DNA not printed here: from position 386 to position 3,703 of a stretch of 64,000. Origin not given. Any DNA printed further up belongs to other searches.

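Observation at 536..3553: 1005-aa secreted protein made of ~35-40 aromatic (FPLYW/FPFYG) repeats, ending in a C-terminal Phe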

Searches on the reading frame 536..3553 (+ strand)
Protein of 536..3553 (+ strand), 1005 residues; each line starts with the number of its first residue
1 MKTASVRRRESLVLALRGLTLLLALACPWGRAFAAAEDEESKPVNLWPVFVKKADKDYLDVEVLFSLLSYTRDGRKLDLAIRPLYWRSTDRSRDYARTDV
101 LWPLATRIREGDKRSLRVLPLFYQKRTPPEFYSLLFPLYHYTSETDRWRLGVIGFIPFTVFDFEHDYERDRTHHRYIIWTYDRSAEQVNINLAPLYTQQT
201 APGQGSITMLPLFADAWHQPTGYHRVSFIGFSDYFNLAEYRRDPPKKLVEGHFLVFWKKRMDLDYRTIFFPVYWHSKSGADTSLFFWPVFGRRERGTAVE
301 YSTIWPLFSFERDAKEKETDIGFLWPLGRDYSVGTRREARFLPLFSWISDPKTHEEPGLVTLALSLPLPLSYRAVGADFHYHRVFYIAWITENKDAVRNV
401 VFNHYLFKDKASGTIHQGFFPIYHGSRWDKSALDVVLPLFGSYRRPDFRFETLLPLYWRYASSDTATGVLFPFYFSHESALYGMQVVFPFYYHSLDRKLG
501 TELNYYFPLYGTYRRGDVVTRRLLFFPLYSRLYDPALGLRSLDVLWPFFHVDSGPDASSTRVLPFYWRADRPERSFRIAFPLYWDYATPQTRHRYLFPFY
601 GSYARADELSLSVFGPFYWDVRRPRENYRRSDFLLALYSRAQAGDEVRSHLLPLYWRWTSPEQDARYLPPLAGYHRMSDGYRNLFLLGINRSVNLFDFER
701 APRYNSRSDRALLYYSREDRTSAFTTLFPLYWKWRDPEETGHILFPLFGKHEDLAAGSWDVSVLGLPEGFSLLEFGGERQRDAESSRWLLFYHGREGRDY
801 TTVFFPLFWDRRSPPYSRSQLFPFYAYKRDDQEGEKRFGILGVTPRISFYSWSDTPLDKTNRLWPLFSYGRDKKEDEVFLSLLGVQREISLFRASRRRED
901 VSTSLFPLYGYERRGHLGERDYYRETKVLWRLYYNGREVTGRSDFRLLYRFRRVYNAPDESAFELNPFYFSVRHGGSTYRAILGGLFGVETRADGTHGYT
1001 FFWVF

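Call 3: search_protein_families(library=pfam, proteins=[window:536-3553:+], max_evalue=1)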
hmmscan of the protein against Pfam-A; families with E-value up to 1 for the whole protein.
window:536-3553:+ (1005 aa): 0 families

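Call 4: search_protein_families(library=ncbifam, proteins=[window:536-3553:+], max_evalue=1)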
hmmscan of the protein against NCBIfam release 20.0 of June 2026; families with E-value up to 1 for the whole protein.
window:536-3553:+ (1005 aa): 1 family
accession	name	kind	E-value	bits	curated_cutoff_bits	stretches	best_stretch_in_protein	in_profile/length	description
NF047486.1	LA_1737_Cterm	subfamily_domain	4e-08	33.4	60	0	627-689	10-69/158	LA_1737 family protein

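Call 6: find_homologous_proteins(query=window:536-3550:+)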
Query window:536-3550:+ (1005 aa): 86 proteins with E <= 0.001 among 8000 candidates.
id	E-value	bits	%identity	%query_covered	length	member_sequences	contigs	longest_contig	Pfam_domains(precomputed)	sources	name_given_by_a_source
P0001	0.0e+0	2359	100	100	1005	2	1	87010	-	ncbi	-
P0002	0.0e+0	1381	60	97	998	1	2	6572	-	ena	-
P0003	6.9e-192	659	39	99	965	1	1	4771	-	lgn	-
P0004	2.8e-90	322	28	75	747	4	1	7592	-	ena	-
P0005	2.2e-72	263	28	73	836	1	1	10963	-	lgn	-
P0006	3.0e-59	219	24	95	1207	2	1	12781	-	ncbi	ncbi:MAG: hypothetical protein ACYTFG_01040 [Planctomycetota bacterium]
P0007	3.6e-52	196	26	74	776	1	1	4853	-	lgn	-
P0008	2.5e-48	183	24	63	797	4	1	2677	-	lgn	-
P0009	3.3e-43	166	22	95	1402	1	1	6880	-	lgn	-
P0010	1.7e-39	154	23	92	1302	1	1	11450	-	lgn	-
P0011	1.2e-38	151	23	94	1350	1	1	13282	-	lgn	-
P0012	2.0e-38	150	22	97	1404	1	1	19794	-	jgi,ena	-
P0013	2.6e-38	150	22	80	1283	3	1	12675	-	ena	-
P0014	1.0e-34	138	22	77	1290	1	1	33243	-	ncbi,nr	ncbi:MAG: hypothetical protein KC503_39440 [Myxococcales bacterium]|nr:hypothetical protein [Myxococ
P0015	1.3e-34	138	22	92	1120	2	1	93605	-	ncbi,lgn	-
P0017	7.6e-34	135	22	87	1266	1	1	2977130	-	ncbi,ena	-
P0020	6.7e-30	122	23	75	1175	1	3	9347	PF01683.24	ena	-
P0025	1.4e-27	115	22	78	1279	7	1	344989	-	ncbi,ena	-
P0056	2.1e-19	87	23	65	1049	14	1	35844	-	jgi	jgi:hypothetical protein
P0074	2.0e-14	71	25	78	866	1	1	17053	-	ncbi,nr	ncbi:MAG: hypothetical protein HYZ73_06320 [Elusimicrobia bacterium]|nr:hypothetical protein [Elusim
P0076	6.3e-13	66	21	62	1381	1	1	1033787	-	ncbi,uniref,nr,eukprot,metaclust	ncbi:hypothetical protein DLAC_11106 [Tieghemostelium lacteum]|uniref:Uncharacterized protein n=1 Ta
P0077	1.4e-12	65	25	27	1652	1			PF27811.1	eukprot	eukprot:gene3812-4742_t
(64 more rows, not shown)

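Call 8: find_encoding_contigs(protein=P0001, flank=10000, max_places=3)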
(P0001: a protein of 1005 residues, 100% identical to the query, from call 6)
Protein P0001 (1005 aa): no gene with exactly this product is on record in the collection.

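Call 10: list_cluster_members(proteins=[P0001, P0002, P0003])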
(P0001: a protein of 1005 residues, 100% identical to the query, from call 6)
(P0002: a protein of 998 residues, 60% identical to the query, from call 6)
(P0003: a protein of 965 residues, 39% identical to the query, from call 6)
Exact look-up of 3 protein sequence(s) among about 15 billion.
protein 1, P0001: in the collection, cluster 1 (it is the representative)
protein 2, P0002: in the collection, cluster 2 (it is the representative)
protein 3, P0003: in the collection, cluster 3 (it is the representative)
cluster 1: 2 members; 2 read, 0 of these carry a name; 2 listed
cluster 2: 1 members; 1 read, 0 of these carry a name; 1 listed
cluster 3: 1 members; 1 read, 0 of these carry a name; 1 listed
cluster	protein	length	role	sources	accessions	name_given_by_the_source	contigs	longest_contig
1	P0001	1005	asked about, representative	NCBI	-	-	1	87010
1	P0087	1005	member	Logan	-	-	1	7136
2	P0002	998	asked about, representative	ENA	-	-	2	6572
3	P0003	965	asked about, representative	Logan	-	-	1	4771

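Call 17: search_solved_structures(query=A1, max_evalue=1)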
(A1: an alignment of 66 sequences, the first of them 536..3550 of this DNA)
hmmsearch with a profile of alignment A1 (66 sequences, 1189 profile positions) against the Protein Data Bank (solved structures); distinct sequences matched with E-value up to 1: 1.
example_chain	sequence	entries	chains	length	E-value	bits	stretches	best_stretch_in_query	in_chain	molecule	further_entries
2g3m_A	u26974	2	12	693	0.28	12.1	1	526-600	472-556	Alpha-glucosidase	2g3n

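Call 23: search_protein_families(library=pfam, proteins=[P0077, P0076, P0020, P0006, P0014, P0017, P0074], max_evalue=0.1)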
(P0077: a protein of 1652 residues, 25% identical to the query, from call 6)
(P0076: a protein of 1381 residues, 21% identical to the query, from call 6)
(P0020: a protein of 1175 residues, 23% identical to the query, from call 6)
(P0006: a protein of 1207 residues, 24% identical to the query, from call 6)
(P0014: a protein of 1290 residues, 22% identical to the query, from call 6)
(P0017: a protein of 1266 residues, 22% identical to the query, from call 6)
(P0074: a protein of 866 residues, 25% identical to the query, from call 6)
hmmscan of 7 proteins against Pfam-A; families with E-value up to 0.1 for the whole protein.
P0077 (1652 aa): 0 families

P0076 (1381 aa): 0 families

P0020 (1175 aa): 1 family
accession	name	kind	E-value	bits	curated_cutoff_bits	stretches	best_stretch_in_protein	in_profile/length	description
PF01683.23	EB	-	1.7e-05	25.3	24.3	1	67-92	14-39/52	EB module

P0006 (1207 aa): 0 families

P0014 (1290 aa): 1 family
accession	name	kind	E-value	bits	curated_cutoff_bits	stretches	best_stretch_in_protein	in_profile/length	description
PF04706.18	Dickkopf_N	-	0.034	14.9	25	1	86-110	1-26/51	Dickkopf N-terminal cysteine-rich region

P0017 (1266 aa): 0 families

P0074 (866 aa): 0 families

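Call 29: predict_structure(alignment_id=A1)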
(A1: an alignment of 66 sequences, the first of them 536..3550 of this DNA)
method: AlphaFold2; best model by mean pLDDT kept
length: 1005 residues; sequences in the alignment: 66
mean_pLDDT: 76.0   pTM: 0.44
mean pLDDT of the five models: 76.0, 75.7, 71.7, 71.5, 71.4
residues with pLDDT >= 90: 200; 70-90: 529; 50-70: 155; < 50: 121
segments of 3 or more residues with pLDDT < 50: 1-4, 25-40, 172-205, 208-214, 216-218, 227-236, 403-419, 688-712
pLDDT, mean of each block of 10 residues (from residue 1): 57 74 49 43 68 84 86 92 90 93 85 89 91 83 83 57 65 42 37 42 47 48 51 48 54 59 72 79 79 87 78 89 80 91 87 73 61 89 79 79 47 42 75 77 86 84 87 86 85 87 82 84 66 78 74 83 83 85 88 86 90 83 83 81 86 79 76 71 52 29 30 53 69 85 83 84 73 77 79 86 85 92 93 93 88 92 89 92 79 91 88 90 87 86 83 87 86 89 83 88 56
secondary structure, 60 per line:
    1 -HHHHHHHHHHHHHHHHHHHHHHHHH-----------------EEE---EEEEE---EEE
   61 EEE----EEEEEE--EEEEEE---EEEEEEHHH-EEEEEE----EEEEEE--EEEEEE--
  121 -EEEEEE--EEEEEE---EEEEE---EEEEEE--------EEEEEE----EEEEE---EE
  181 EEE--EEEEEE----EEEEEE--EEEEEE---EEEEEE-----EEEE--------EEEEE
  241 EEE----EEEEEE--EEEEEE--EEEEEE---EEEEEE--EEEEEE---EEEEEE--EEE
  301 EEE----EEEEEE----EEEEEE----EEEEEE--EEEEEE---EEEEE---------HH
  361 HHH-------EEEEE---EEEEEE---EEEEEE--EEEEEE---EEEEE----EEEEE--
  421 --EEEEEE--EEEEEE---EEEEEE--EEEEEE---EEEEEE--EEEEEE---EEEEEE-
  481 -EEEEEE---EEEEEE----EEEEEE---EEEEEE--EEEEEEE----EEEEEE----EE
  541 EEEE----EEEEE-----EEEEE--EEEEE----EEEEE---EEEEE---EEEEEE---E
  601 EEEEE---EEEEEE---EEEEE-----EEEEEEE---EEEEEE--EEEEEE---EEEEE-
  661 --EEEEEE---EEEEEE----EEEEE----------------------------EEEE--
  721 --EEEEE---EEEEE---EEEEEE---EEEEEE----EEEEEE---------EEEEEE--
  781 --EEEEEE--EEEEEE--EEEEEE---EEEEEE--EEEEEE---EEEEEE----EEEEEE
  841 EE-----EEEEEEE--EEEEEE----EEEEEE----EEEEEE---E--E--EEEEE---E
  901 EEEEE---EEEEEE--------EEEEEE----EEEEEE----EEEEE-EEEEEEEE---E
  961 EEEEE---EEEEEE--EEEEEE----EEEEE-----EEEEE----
elements in order (helices of 4 or more, strands of 3 or more residues): H2-26 E44-46 E50-54 E58-63 E68-73 E76-81 E85-90 E95-100 E105-110 E113-118 E122-127 E130-135 E139-143 E147-152 E161-166 E171-175 E179-183 E186-191 E196-201 E204-209 E213-218 E224-227 E236-243 E248-253 E256-261 E264-269 E273-278 E281-286 E290-295 E298-303 E308-313 E318-323 E328-333 E336-341 E345-349 H359-363 E371-375 E379-384 E388-393 E396-401 E405-409 E414-418 E423-428 E431-436 E440-445 E448-453 E457-462 E465-470 E474-479 E482-487 E491-496 E501-506 E510-515 E518-524 E529-534 E539-544 E549-553 E559-563 E566-570 E575-579 E583-587 E591-596 E600-605 E609-614 E618-622 E628-634 E638-643 E646-651 E655-659 E663-668 E672-677 E682-686 E715-718 E723-727 E731-735 E739-744 E748-753 E758-763 E773-778 E783-788 E791-796 E799-804 E808-813 E816-821 E825-830 E835-842 E848-854 E857-862 E867-872 E877-882 E892-896 E900-905 E909-914 E923-928 E933-938 E943-947 E949-956 E960-965 E969-974 E977-982 E987-991 E997-1001

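Call 35: find_encoding_contigs(protein=P0002, flank=10000, max_places=2)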
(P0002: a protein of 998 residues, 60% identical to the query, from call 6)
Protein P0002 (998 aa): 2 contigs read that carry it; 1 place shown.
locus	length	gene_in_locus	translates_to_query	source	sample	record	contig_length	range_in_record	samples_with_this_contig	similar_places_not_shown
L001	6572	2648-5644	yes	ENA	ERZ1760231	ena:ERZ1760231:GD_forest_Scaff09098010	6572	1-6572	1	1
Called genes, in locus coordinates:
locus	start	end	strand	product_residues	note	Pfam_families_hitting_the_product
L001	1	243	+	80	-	?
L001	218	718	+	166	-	-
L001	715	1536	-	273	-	PF01210:NAD_Gly3P_dh_N (faint), PF02558:ApbA (weak), PF03446:NAD_binding_2 (weak), PF03807:F420_oxidored, PF14748:P5CR_dimer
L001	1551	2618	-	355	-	PF02518:HATPase_c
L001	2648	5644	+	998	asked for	-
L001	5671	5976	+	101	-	-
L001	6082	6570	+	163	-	?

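Call 36: find_encoding_contigs(protein=P0005, flank=10000, max_places=2)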
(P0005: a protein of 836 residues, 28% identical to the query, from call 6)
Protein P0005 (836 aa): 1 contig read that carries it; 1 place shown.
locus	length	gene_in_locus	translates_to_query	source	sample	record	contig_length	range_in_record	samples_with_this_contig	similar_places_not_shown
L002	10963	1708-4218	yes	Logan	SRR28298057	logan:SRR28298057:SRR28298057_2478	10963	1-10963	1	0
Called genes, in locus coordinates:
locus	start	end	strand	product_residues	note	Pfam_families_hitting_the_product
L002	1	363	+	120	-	?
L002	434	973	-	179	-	-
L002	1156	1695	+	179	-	PF03848:TehB, PF05175:MTS (weak), PF13489:Methyltransf_23 (weak), PF13847:Methyltransf_31, PF13649:Methyltransf_25, PF08241:Methyltransf_11, PF08242:Methyltransf_12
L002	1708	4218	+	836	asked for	-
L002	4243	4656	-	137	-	-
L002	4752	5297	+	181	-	PF01243:PNPOx_N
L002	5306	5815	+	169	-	-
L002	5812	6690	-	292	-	-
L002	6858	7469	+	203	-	PF03923:Lipoprotein_16 (weak)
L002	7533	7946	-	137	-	-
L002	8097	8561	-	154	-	PF00293:NUDIX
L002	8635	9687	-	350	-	-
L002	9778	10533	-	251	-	PF00194:Carb_anhydrase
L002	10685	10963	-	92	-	?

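Call 40: find_related_loci(query=window:536-3550:+, collection=genome_contigs, flank=8000)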
Query window:536-3550:+ (1005 aa) in genome_contigs; peptide patterns used: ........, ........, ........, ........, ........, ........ (x = any residue, [..] = any of these).
72 stretches matched a pattern, but none encodes a relative of the query by tblastn (E <= 1e-3).
